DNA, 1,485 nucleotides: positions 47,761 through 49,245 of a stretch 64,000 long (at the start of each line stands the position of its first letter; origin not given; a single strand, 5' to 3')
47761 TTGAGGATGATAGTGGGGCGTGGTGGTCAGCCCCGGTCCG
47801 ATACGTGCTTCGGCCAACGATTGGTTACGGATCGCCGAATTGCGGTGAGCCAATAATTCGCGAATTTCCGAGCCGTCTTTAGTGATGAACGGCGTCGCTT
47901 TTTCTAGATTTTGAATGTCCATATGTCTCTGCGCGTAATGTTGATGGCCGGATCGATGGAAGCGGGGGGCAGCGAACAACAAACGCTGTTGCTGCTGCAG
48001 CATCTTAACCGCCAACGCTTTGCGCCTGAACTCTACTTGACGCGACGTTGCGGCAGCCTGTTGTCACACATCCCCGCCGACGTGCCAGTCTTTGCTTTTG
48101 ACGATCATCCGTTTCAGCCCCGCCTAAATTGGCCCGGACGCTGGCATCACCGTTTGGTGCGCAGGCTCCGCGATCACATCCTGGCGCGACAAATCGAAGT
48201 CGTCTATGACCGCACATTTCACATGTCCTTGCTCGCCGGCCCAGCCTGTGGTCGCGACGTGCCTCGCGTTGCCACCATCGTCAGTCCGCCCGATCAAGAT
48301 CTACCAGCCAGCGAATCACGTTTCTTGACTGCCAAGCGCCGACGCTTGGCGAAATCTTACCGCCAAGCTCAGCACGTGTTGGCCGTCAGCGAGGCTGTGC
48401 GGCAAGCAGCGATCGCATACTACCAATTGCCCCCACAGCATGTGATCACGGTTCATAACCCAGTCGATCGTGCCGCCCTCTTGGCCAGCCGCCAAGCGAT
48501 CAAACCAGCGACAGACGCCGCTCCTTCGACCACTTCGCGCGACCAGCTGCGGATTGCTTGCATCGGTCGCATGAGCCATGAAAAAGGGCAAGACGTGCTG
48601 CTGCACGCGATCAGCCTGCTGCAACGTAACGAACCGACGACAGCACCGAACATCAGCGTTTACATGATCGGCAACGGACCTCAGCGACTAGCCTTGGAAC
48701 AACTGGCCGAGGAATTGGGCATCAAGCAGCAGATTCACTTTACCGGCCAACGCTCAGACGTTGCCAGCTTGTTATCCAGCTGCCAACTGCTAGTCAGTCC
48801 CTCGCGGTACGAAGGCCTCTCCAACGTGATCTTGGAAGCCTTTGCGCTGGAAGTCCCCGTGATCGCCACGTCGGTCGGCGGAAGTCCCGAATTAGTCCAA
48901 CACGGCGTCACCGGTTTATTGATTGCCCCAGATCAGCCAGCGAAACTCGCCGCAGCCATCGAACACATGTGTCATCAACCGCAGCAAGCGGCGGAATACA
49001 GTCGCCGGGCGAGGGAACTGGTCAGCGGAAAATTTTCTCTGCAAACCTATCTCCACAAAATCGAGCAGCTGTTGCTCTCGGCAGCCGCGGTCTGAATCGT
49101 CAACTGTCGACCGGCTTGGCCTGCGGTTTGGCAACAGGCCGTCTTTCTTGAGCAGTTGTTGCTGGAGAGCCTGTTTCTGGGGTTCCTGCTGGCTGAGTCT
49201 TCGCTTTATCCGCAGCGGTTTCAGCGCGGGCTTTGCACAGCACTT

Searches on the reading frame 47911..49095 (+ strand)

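Call 73: search_protein_families(library=pfam, proteins=[window:47911-49095:+], max_evalue=0.001)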
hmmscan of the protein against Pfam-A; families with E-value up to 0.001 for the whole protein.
window:47911-49095:+ (394 aa): 6 families
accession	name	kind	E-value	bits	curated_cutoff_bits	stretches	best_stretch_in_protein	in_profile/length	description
PF00534.26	Glycos_transf_1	-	6.1e-40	137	26.4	1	210-369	13-171/172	Glycosyl transferases group 1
PF13692.12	Glyco_trans_1_4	-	3.4e-39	134.8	27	1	214-354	3-140/142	Glycosyl transferases group 1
PF13439.12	Glyco_transf_4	-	7e-19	68.9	28.5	1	19-187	2-168/170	Glycosyltransferase Family 4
PF20706.3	GT4-conflict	-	3.9e-13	49.6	26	1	151-374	145-375/385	Family 4 Glycosyltransferase in conflict systems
PF13579.12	Glyco_trans_4_4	-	1.6e-08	35.5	29.7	1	19-183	1-157/158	Glycosyl transferase 4-like domain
PF13524.12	Glyco_trans_1_2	-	5.9e-06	26.7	25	1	259-384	3-142/144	Glycosyl transferase-like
